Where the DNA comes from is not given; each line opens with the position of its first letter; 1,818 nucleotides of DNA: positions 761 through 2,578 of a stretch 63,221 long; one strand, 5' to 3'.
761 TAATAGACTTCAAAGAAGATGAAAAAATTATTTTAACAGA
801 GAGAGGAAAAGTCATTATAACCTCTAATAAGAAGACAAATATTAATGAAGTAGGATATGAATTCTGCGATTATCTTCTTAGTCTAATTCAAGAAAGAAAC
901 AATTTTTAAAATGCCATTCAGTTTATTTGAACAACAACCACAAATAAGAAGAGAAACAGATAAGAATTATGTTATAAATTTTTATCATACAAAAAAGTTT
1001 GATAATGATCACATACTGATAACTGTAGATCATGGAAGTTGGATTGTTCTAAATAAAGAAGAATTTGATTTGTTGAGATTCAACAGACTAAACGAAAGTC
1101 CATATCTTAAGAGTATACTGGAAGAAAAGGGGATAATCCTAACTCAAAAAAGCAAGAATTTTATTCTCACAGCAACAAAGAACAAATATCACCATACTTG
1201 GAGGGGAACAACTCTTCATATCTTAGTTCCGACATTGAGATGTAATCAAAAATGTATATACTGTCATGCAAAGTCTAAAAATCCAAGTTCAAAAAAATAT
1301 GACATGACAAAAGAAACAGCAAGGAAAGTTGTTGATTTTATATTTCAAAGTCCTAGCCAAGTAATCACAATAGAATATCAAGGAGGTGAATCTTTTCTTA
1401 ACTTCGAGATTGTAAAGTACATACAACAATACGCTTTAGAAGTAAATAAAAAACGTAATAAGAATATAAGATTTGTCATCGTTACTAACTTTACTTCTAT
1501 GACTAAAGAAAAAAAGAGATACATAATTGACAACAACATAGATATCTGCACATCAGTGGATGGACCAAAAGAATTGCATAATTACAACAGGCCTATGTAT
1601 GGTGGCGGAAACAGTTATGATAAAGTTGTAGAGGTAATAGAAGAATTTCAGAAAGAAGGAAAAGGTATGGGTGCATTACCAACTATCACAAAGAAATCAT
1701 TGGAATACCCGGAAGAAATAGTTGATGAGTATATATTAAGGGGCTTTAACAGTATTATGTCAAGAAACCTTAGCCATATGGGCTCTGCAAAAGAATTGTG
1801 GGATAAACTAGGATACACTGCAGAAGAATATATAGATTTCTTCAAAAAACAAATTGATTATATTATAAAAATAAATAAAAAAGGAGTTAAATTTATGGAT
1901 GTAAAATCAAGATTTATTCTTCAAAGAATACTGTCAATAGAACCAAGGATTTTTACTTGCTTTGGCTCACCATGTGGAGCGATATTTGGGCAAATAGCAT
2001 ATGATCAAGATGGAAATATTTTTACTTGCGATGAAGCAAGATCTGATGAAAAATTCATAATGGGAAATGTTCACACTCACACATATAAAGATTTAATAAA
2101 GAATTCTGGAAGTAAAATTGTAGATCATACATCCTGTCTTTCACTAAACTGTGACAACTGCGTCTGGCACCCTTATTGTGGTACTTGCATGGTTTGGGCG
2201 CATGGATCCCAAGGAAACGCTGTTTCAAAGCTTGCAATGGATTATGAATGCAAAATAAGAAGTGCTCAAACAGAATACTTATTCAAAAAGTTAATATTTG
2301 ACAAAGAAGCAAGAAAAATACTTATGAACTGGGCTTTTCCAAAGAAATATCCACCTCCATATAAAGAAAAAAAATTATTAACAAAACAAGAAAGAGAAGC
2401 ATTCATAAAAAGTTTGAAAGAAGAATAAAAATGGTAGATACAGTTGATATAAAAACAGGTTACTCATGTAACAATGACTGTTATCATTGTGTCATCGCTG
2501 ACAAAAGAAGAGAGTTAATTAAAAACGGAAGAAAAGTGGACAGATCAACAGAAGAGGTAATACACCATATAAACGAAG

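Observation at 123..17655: Radical-SAM super-cluster: nine rSAM genes, two HxsD-like genes and three glycosyltransferases in 17.6 kb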

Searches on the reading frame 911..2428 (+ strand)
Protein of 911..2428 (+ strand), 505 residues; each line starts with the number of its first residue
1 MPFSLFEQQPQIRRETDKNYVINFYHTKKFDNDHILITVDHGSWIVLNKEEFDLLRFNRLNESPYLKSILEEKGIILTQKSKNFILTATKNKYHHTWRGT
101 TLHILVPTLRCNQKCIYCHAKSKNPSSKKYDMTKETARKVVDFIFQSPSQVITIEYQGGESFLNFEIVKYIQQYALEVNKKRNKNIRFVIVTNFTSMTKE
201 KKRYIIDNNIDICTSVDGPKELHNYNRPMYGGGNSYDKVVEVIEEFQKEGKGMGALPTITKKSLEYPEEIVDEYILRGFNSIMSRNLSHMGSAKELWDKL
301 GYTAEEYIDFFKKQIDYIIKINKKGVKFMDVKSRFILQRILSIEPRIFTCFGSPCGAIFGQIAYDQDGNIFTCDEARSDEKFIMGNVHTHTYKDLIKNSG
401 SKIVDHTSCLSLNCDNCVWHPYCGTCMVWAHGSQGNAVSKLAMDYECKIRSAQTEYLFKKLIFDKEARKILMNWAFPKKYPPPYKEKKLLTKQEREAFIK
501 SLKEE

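Call 4: search_protein_families(library=pfam, proteins=[window:911-2428:+], max_evalue=0.01)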
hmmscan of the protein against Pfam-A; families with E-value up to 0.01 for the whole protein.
window:911-2428:+ (505 aa): 2 families
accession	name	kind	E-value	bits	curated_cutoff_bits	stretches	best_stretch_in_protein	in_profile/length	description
PF04055.27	Radical_SAM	-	2.4e-16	60.8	29.5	1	106-272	2-164/166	Radical SAM superfamily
PF13353.11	Fer4_12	-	1.5e-07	32.2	22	1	110-226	14-123/137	4Fe-4S single cluster domain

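Call 6: search_protein_families(library=ncbifam, proteins=[window:911-2428:+], max_evalue=0.01)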
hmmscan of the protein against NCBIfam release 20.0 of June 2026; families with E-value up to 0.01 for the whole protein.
window:911-2428:+ (505 aa): 59 families (the best 25 are shown)
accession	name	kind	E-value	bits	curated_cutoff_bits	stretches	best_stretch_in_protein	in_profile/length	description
TIGR03978.1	rSAM_paired_1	equivalog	1.4e-129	432.9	370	1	23-475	2-466/466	His-Xaa-Ser system radical SAM maturase HxsB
NF047865.1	rSAM_PapB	equivalog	1e-42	146.6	340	1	108-429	10-319/330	PapB family radical SAM/SPASM ranthipeptide maturase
TIGR03974.1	rSAM_six_Cys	equivalog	6.7e-35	120.8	425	1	70-455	69-443/451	thioether cross-link-forming SCIFF peptide maturase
TIGR04064.1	rSAM_nif11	equivalog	1.7e-33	116.1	518.7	1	95-458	73-430/459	nif11-like peptide radical SAM maturase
NF040492.1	not_ScfB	exception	3.1e-31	108.7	855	1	110-456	104-443/450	ScfB-related radical SAM/SPASM orphan maturase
NF041298.1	rSAM_mat_DynA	equivalog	4e-31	108.3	450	1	104-448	4-340/356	dynobactin maturation radical SAM/SPASM protein DynA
TIGR04068.1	rSAM_ocin_clost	equivalog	7.5e-31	107.5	500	1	30-462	7-454/462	Cys-rich peptide radical SAM maturase CcpM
TIGR04083.1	rSAM_pep_methan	hypoth_equivalog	3.8e-29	101.7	300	1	104-437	3-321/376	TIGR04083 family peptide-modifying radical SAM enzyme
TIGR03942.1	sulfatase_rSAM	equivalog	1.4e-26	93.5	349.45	1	109-426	9-324/363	anaerobic sulfatase maturase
TIGR04163.1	rSAM_cobopep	equivalog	5.7e-26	91.2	375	1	104-468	67-425/428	peptide-modifying radical SAM enzyme CbpB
TIGR03906.1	quino_hemo_SAM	equivalog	4.8e-25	88.1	453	1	108-241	101-236/467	quinohemoprotein amine dehydrogenase maturation protein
NF035951.1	rSAM_RumMC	equivalog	5.3e-23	81.5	720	1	68-244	79-257/510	RumMC family radical SAM sactipeptide maturase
NF010321.0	PRK13758.1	equivalog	5.8e-22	78.3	441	1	109-463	13-364/370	anaerobic sulfatase-maturase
NF038107.1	rSAM_NF038107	equivalog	6.1e-22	78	600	1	29-253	12-240/444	Cys-every-fifth radical SAM/SPASM peptide maturase CefB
TIGR04115.1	rSAM_Cxxx_rpt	equivalog_domain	1.8e-21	77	350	1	108-449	9-348/359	radical SAM peptide maturase, CXXX-repeat target family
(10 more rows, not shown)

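Call 48: find_homologous_proteins(query=window:911-2428:+, max_evalue=1e-30)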
Query window:911-2428:+ (505 aa): 807 proteins with E <= 1e-30 among 5681 candidates; the best 120 are listed.
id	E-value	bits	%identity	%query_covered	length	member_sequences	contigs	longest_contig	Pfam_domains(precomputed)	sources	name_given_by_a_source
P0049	0.0e+0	1175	100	100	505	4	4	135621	PF04055.28,PF13353.12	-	-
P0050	3.4e-256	869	73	100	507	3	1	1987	PF04055.28,PF13353.12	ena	-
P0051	1.5e-254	863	71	100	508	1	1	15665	PF04055.28,PF13353.12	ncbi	ncbi:His-Xaa-Ser system radical SAM maturase HxsB [Bacteroidota bacterium]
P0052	4.5e-243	825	69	100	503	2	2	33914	PF04055.28,PF13353.12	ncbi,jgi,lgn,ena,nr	ncbi:MAG: His-Xaa-Ser system radical SAM maturase HxsB [Nanoarchaeota archaeon]|nr:His-Xaa-Ser syste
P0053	2.3e-240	817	68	99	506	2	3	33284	PF04055.28,PF13353.12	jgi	-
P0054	3.4e-237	806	68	99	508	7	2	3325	PF04055.28,PF13353.12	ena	-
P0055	8.9e-231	785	66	99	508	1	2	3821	PF04055.28,PF13353.12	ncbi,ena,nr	ncbi:MAG: His-Xaa-Ser system radical SAM maturase HxsB [Nanoarchaeota archaeon]|nr:His-Xaa-Ser syste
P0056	3.6e-229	780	65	99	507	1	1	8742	PF04055.28,PF13353.12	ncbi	-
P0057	8.2e-228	775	66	99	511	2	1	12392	PF04055.28,PF13353.12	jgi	-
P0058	3.3e-225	767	63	100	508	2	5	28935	PF04055.28,PF13353.12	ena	-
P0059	8.9e-222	755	64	99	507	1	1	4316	PF04055.28,PF13353.12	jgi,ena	-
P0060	1.5e-220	751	63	99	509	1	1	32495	PF04055.28,PF13353.12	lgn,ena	-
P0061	1.2e-182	626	57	94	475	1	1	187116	PF04055.28,PF13353.12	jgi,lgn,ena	-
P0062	1.8e-181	622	56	95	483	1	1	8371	PF04055.28,PF13353.12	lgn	-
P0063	2.7e-169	582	52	94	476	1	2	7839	PF04055.28,PF13353.12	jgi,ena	-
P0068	2.0e-149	517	49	92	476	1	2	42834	PF13186.12,PF04055.28,PF13353.12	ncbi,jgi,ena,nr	ncbi:MAG: His-Xaa-Ser system radical SAM maturase HxsB [Candidatus Aenigmarchaeota archaeon]|nr:His-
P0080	1.9e-138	480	47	91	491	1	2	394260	PF04055.28,PF13353.12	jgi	-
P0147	1.8e-124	434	46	88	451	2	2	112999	PF13186.12,PF04055.28,PF13353.12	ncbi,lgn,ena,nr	ncbi:MAG: His-Xaa-Ser system radical SAM maturase HxsB [Candidatus Diapherotrites archaeon]|nr:His-X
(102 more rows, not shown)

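Call 50: find_encoding_contigs(protein=P0053, flank=10000, max_places=1)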
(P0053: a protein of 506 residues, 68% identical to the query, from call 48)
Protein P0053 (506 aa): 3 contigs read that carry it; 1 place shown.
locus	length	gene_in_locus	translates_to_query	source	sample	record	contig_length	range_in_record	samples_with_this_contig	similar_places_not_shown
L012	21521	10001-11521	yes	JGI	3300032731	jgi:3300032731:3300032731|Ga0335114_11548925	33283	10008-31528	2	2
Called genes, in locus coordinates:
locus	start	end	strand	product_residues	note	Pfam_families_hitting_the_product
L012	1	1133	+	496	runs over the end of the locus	PF09852:DUF2079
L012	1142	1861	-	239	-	PF00535:Glycos_transf_2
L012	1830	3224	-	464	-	PF08003:Methyltransf_9, PF13489:Methyltransf_23, PF08241:Methyltransf_11, PF08242:Methyltransf_12, PF13649:Methyltransf_25, PF13847:Methyltransf_31, PF01522:Polysacc_deac_1, PF11959:DUF3473, +2 more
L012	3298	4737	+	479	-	PF02310:B12-binding, PF04055:Radical_SAM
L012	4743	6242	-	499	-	PF00535:Glycos_transf_2, PF13181:TPR_8 (faint), PF01522:Polysacc_deac_1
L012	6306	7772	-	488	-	PF13231:PMT_2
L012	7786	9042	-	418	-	PF01266:DAO (weak), PF01593:Amino_oxidase, PF12831:FAD_oxidored (weak), PF13450:NAD_binding_8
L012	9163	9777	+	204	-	PF27806:HxsD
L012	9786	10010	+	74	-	-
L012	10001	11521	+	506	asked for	PF04055:Radical_SAM, PF13353:Fer4_12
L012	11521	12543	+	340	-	PF04055:Radical_SAM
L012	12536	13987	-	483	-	PF09852:DUF2079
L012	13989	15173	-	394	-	PF08241:Methyltransf_11, PF13649:Methyltransf_25 (weak), PF13847:Methyltransf_31 (weak)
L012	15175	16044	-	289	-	PF04055:Radical_SAM, PF13186:SPASM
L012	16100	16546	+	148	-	-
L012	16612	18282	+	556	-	PF04055:Radical_SAM, PF13353:Fer4_12 (weak), PF13186:SPASM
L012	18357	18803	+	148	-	PF01467:CTP_transf_like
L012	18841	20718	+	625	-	PF04055:Radical_SAM, PF01075:Glyco_transf_9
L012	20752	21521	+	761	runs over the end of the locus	PF13231:PMT_2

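Call 51: find_encoding_contigs(protein=P0061, flank=10000, max_places=1)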
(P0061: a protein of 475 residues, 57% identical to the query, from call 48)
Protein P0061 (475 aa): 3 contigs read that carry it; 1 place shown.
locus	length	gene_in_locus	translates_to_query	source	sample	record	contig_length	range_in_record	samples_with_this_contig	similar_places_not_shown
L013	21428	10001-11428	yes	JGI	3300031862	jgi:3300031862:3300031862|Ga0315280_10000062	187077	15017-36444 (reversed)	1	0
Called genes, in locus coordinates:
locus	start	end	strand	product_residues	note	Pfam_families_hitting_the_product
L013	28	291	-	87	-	PF05016:ParE_toxin, PF15781:ParE-like_toxin (weak)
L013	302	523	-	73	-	PF01402:RHH_1 (weak)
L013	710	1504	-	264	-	PF00535:Glycos_transf_2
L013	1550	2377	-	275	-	PF04055:Radical_SAM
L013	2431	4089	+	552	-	PF13231:PMT_2, PF02366:PMT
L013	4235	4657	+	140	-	-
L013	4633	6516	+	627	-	-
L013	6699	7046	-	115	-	-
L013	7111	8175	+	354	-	PF06819:Arc_PepC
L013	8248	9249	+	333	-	PF04055:Radical_SAM, PF13353:Fer4_12 (weak)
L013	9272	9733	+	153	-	PF27806:HxsD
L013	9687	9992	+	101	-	-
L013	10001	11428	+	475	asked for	PF04055:Radical_SAM, PF13353:Fer4_12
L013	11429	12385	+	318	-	PF04055:Radical_SAM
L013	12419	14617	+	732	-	-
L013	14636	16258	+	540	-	PF04055:Radical_SAM, PF13353:Fer4_12 (weak), PF13186:SPASM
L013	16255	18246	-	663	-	PF13231:PMT_2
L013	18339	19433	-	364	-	PF04055:Radical_SAM, PF13186:SPASM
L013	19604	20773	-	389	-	PF04015:DUF362, PF14697:Fer4_21 (faint), PF00037:Fer4 (faint), PF12797:Fer4_2 (faint), PF12838:Fer4_7 (faint), PF13237:Fer4_10 (weak), PF13187:Fer4_9 (faint)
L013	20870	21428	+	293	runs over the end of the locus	PF00535:Glycos_transf_2, PF13641:Glyco_tranf_2_3, PF13632:Glyco_trans_2_3 (weak)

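Call 52: find_encoding_contigs(protein=P0068, flank=10000, max_places=1)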
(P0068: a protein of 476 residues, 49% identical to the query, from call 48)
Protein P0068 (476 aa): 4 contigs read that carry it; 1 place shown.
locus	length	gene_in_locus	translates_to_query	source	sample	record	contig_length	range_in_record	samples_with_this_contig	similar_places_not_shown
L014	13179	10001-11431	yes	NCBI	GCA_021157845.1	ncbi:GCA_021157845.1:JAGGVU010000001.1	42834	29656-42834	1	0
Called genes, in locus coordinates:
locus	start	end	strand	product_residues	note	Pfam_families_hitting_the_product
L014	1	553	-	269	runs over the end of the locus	PF01478:Peptidase_A24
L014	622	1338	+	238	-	PF01255:Prenyltransf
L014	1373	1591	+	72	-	-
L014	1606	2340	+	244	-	PF08704:GCD14, PF01135:PCMT, PF05175:MTS (faint), PF13847:Methyltransf_31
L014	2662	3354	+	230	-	-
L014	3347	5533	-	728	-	PF04851:ResIII, PF00270:DEAD, PF22527:DEXQc_Suv3 (weak), PF00271:Helicase_C (weak), PF20470:HTH_61 (faint), PF21280:Helicase_dom4_arc, PF14520:HHH_5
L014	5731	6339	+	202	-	PF22600:MTPAP-like_central (weak), PF01909:NTP_transf_2, PF18765:Polbeta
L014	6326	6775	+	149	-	-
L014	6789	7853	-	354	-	PF00348:polyprenyl_synt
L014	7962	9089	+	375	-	-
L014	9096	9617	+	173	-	PF27806:HxsD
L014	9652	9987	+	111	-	PF27806:HxsD (weak)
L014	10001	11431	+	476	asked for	PF04055:Radical_SAM, PF13353:Fer4_12, PF13186:SPASM (weak)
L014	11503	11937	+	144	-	-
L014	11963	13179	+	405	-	PF04055:Radical_SAM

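Call 60: search_protein_families(library=ncbifam, proteins=[L014:11503-11937:+, L013:6594-7103:+, L013:8248-9249:+, L013:7111-8175:+, L014:11963-13177:+, L013:11429-12385:+, L013:9687-9992:+, L014:9652-9987:+], max_evalue=0.01)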
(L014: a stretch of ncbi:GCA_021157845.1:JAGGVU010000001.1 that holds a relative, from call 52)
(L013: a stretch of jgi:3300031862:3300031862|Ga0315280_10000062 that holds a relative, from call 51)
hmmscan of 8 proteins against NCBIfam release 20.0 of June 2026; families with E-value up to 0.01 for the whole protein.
L014:11503-11937:+ (144 aa): 2 families
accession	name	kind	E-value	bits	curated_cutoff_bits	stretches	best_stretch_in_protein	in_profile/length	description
NF038313.3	HisXaaSer_A4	exception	9.4e-14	52.1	55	2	4-109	1-90/93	His-Xaa-Ser repeat protein HxsA4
NF038309.1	HisXaaSer_A3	equivalog_domain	2.2e-11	43.4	65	1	5-73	2-71/81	His-Xaa-Ser repeat protein HxsA3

L013:6594-7103:+ (169 aa): 0 families

L013:8248-9249:+ (333 aa): 51 families (the best 25 are shown)
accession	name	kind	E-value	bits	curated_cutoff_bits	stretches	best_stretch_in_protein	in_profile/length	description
TIGR02668.1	moaA_archaeal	equivalog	4.4e-15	55.5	325.25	1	3-94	13-105/303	GTP 3',8-cyclase MoaA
NF038283.1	viperin_w_prok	equivalog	8.8e-14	51.3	180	1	2-84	4-93/281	viperin family antiviral radical SAM protein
NF001199.0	PRK00164.2-1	equivalog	4.9e-13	48.9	231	1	3-87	15-100/308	GTP 3',8-cyclase MoaA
TIGR03962.1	mycofact_rSAM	equivalog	7.1e-13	48.4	265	1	5-84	17-95/339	mycofactocin radical SAM maturase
TIGR04317.1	W_rSAM_matur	equivalog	2.2e-12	46.7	380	1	4-90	8-95/349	tungsten cofactor oxidoreductase radical SAM maturase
TIGR04545.1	rSAM_ahbD_hemeb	equivalog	9.2e-12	45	500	1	2-186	2-198/339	heme b synthase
TIGR02666.1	moaA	equivalog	3.4e-11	42.7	284.05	1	4-85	14-102/336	GTP 3',8-cyclase MoaA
NF045702.1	rSAM_GDGT_ether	equivalog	5.7e-11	41.7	450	1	2-84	88-174/486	tetraether lipid synthase Tes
TIGR03963.1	rSAM_QueE_Clost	equivalog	1.9e-10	40.8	260.1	1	9-159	28-170/219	putative 7-carboxy-7-deazaguanine synthase QueE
TIGR04546.1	rSAM_ahbC_deAc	equivalog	2e-10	40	650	1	5-202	44-252/390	12,18-didecarboxysiroheme deacetylase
TIGR02495.1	NrdG2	equivalog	4e-10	39.3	131.15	1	6-103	22-119/193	anaerobic ribonucleoside-triphosphate reductase activating protein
TIGR04054.1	rSAM_NirJ1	equivalog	1.6e-09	36.9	650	1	5-92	41-129/387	putative heme d1 biosynthesis radical SAM protein NirJ1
NF050035.1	rSAM_WgK_link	exception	1e-08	34.6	650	1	1-85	10-95/367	radical SAM/SPASM peptide maturase WgkB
NF045646.2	rSAM_Se_TrsS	equivalog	1.3e-08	33.9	490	1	4-84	90-171/441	radical SAM (seleno)protein TrsS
TIGR04051.1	rSAM_NirJ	equivalog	2.2e-08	33.5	515.45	1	6-84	8-86/354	heme d1 biosynthesis radical SAM protein NirJ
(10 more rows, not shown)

L013:7111-8175:+ (354 aa): 0 families

L014:11963-13177:+ (405 aa): 51 families (the best 25 are shown)
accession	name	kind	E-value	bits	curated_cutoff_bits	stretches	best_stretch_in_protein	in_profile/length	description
NF047865.1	rSAM_PapB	equivalog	1.3e-28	100.2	340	1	7-318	4-318/330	PapB family radical SAM/SPASM ranthipeptide maturase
TIGR04064.1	rSAM_nif11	equivalog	9.1e-24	84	518.7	1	6-148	78-226/459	nif11-like peptide radical SAM maturase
TIGR03974.1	rSAM_six_Cys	equivalog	1.1e-23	83.8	425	1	6-321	97-421/451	thioether cross-link-forming SCIFF peptide maturase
TIGR04115.1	rSAM_Cxxx_rpt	equivalog_domain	4.7e-23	82.2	350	1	6-314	2-324/359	radical SAM peptide maturase, CXXX-repeat target family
TIGR04068.1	rSAM_ocin_clost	equivalog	3e-22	79.2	500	1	6-174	84-262/462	Cys-rich peptide radical SAM maturase CcpM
NF040492.1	not_ScfB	exception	8.4e-21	74.3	855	1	6-327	95-426/450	ScfB-related radical SAM/SPASM orphan maturase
TIGR03978.1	rSAM_paired_1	equivalog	5.6e-20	71.5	370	1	6-211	83-295/466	His-Xaa-Ser system radical SAM maturase HxsB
TIGR03906.1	quino_hemo_SAM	equivalog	6.9e-17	61.2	453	1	6-160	94-255/467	quinohemoprotein amine dehydrogenase maturation protein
TIGR03942.1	sulfatase_rSAM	equivalog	5.1e-16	58.7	349.45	1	11-196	6-198/363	anaerobic sulfatase maturase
NF038170.1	lachnocin_rSAM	equivalog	7.3e-16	58.1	550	1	6-163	76-240/440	lachnocin radical SAM maturase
TIGR04317.1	W_rSAM_matur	equivalog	2.2e-14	53.3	380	1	4-259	2-258/349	tungsten cofactor oxidoreductase radical SAM maturase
TIGR04334.1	rSAM_Clo7bot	equivalog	1.2e-13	50.5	600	1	5-317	89-406/440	radical SAM/SPASM domain Clo7bot peptide maturase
TIGR04261.1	rSAM_GlyRichRpt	subfamily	1.4e-13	50.7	310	1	13-211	4-210/363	cyclophane-forming radical SAM/SPASM peptide maturase GrrM/OscB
TIGR04280.1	geopep_mat_rSAM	hypoth_equivalog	1.9e-13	50.2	400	1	7-146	85-230/428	geopeptide radical SAM maturase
TIGR04084.1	rSAM_AF0577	subfamily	8e-13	48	225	1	11-178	2-155/347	TIGR04084 family radical SAM/SPASM domain-containing protein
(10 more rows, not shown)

L013:11429-12385:+ (318 aa): 62 families (the best 25 are shown)
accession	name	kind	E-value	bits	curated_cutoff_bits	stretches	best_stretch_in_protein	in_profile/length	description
NF038332.1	rSAM_rare_HxsC4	exception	4.7e-40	137.8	500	2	6-216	17-226/335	radical SAM protein HxsC4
TIGR03977.1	rSAM_pair_HxsC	equivalog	3.8e-27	94.9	267.9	1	12-234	34-255/292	His-Xaa-Ser system radical SAM maturase HxsC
TIGR04545.1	rSAM_ahbD_hemeb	equivalog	2.1e-23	83.3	500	1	11-190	8-183/339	heme b synthase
NF050035.1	rSAM_WgK_link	exception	8.9e-22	77.6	650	1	5-268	11-267/367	radical SAM/SPASM peptide maturase WgkB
TIGR04054.1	rSAM_NirJ1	equivalog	1.2e-21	76.8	650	1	11-180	44-206/387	putative heme d1 biosynthesis radical SAM protein NirJ1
TIGR04251.1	SCM_rSAM_ScmF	equivalog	7.6e-21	74.9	400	1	12-191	13-191/353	SynChlorMet cassette radical SAM/SPASM protein ScmF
TIGR04051.1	rSAM_NirJ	equivalog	1.9e-20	73.1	515.45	1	13-181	12-173/354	heme d1 biosynthesis radical SAM protein NirJ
TIGR04053.2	TIGR04053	equivalog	5.3e-20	72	395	1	12-188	17-192/366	TIGR04053 family radical SAM/SPASM domain-containing protein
TIGR04546.1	rSAM_ahbC_deAc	equivalog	6.2e-20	71.3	650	1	12-180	48-209/390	12,18-didecarboxysiroheme deacetylase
TIGR03962.1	mycofact_rSAM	equivalog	1.5e-18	67.1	265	1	10-189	19-192/339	mycofactocin radical SAM maturase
TIGR04055.1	rSAM_NirJ2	equivalog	7e-17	61.9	500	1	9-183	6-173/326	putative heme d1 biosynthesis radical SAM protein NirJ2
NF045574.1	sacti_mat_StsB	exception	1.4e-16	60.4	625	1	13-182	106-267/466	StsB family radical SAM/SPASM domain sactipeptide maturase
TIGR04317.1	W_rSAM_matur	equivalog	4e-15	55.8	380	1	11-181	12-181/349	tungsten cofactor oxidoreductase radical SAM maturase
NF041298.1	rSAM_mat_DynA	equivalog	8.8e-15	54.5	450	1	7-176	5-179/356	dynobactin maturation radical SAM/SPASM protein DynA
TIGR04347.1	pseudo_SAM_Halo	equivalog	1.1e-14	54.5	525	1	11-179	46-207/390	TIGR04347 family pseudo-SAM/SPASM protein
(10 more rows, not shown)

L013:9687-9992:+ (101 aa): 1 family
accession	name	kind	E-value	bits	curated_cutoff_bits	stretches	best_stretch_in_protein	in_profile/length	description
NF038315.1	HxsD_rel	equivalog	2.8e-12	46.6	41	1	31-95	1-61/62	HxsD-like protein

L014:9652-9987:+ (111 aa): 2 families
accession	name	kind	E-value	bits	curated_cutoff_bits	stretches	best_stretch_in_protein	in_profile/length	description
NF038315.1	HxsD_rel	equivalog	2.8e-12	46.7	41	1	41-105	1-62/62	HxsD-like protein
TIGR03976.1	chp_LLNDYxLRE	equivalog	0.00025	21.4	50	1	43-100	1-59/90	His-Xaa-Ser system protein HxsD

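Call 73: find_encoding_contigs(protein=P0147, flank=10000, max_places=1)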
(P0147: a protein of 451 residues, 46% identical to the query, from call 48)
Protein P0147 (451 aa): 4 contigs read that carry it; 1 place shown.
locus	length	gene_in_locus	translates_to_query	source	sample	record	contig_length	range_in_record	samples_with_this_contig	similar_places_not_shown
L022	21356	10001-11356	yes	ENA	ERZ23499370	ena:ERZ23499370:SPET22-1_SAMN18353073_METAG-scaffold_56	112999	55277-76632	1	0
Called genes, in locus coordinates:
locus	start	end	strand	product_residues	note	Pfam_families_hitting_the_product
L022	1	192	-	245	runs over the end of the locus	-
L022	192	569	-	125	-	-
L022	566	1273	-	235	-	-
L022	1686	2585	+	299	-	PF23435:DUF7121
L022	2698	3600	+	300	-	PF04055:Radical_SAM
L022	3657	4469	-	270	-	PF04055:Radical_SAM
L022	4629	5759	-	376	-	PF01478:Peptidase_A24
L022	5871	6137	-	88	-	-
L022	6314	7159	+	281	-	PF04055:Radical_SAM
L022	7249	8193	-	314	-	PF04055:Radical_SAM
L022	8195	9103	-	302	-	PF04055:Radical_SAM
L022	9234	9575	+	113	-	PF27806:HxsD (weak)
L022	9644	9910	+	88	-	PF27806:HxsD (weak)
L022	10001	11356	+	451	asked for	PF04055:Radical_SAM, PF13353:Fer4_12, PF13186:SPASM (weak)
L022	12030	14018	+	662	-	PF04055:Radical_SAM, PF13353:Fer4_12 (faint)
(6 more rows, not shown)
